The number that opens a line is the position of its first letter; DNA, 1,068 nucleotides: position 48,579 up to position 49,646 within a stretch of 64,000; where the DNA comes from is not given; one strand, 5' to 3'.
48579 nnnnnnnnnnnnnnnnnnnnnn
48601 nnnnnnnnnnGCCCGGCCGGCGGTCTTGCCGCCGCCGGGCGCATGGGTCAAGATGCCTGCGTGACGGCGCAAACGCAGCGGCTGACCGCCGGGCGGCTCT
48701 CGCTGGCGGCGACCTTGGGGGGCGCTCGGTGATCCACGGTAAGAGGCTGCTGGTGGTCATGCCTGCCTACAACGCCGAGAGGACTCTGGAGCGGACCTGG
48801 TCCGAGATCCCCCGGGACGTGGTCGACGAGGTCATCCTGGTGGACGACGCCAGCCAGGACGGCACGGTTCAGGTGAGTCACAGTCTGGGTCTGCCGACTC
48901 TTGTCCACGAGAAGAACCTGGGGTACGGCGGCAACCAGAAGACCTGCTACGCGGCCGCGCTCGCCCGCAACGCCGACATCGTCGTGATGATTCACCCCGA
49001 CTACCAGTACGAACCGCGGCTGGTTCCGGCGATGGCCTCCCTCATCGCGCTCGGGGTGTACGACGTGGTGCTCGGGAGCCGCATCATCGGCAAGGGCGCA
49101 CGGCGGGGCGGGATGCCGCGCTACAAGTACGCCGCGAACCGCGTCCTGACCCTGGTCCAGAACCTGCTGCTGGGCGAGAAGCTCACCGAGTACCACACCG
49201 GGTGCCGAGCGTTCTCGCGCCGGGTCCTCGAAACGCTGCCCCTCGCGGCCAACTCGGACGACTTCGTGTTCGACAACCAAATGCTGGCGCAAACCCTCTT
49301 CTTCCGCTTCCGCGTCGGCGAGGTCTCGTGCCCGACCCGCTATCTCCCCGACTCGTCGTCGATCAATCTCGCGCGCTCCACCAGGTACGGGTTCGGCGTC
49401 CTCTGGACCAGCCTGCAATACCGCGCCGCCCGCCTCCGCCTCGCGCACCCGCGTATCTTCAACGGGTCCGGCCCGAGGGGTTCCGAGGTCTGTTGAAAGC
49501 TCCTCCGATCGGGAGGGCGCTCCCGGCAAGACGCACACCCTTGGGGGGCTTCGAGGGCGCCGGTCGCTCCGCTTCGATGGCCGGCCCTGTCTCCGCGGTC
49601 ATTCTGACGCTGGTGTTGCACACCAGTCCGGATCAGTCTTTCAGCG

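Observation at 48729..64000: Dense envelope-glycosylation locus: one GT2, four GT-C-type membrane enzymes, DUF362 and a DPPR-synthase-like UbiA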

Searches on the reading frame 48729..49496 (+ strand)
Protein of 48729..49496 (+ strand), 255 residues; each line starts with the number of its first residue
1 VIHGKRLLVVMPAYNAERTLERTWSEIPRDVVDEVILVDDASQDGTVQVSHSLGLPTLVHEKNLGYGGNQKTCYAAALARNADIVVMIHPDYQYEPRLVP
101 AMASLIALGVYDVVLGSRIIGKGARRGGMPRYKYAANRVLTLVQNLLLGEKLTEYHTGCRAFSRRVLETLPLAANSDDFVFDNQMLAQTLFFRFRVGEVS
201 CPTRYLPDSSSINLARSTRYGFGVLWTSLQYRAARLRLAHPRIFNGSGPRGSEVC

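Call 5: search_protein_families(library=pfam, proteins=[window:48729-49496:+], max_evalue=0.01)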
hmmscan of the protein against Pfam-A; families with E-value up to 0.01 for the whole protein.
window:48729-49496:+ (255 aa): 1 family
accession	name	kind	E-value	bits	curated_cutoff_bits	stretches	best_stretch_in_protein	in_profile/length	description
PF00535.33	Glycos_transf_2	-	1.6e-20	74.2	23.3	1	9-169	2-166/168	Glycosyl transferase family 2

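Call 6: search_protein_families(library=ncbifam, proteins=[window:48729-49496:+], max_evalue=0.01)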
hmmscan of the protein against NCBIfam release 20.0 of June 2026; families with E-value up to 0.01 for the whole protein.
window:48729-49496:+ (255 aa): 9 families
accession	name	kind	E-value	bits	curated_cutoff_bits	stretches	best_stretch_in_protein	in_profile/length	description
TIGR04182.1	glyco_TIGR04182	equivalog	1.6e-15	57.2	325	1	8-227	3-213/293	S-layer glycoprotein N-glycosyltransferase AglJ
NF041391.1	DPhHxTase_Halo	equivalog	1.8e-15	56.5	375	1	11-175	1-158/213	dolichyl-phosphate hexose transferase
NF058614.1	PPMAGASynPpgS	equivalog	2.4e-15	56.6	370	1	9-178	4-173/226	polyprenyl-phospho-N-acetylgalactosaminyl synthase PpgS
TIGR04283.1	glyco_like_mftF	equivalog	1.1e-07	31.7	182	1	9-106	3-97/221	TIGR04283 family arsenosugar biosynthesis glycosyltransferase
NF047588.1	GlcsyltransPgfSStrep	equivalog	1.2e-07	31.3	500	1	7-170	3-167/308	glycosyltransferase PgfS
NF010496.0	PRK13915.1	equivalog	2.8e-07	29.9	262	1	5-103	31-139/307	glucosyl-3-phosphoglycerate synthase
NF041875.1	EPS_EpsD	equivalog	2.8e-06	27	370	1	9-164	3-164/325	exopolysaccharide biosynthesis glycosyltransferase EpsD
TIGR03965.1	mycofact_glyco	equivalog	0.003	16.5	280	1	9-132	78-204/467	mycofactocin biosynthesis glycosyltransferase MftF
NF047683.1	TeichurnBiosyTuaG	equivalog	0.0042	16.7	400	1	7-49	8-52/252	teichuronic acid biosynthesis protein TuaG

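Call 53: search_solved_structures(query=window:48729-49496:+, max_evalue=0.001)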
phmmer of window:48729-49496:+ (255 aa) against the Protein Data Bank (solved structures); distinct sequences matched with E-value up to 0.001: 1.
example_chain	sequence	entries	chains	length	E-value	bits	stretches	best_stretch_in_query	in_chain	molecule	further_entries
5mlz_A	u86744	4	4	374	1.2e-06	31.5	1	6-148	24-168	Dolichol monophosphate mannose synthase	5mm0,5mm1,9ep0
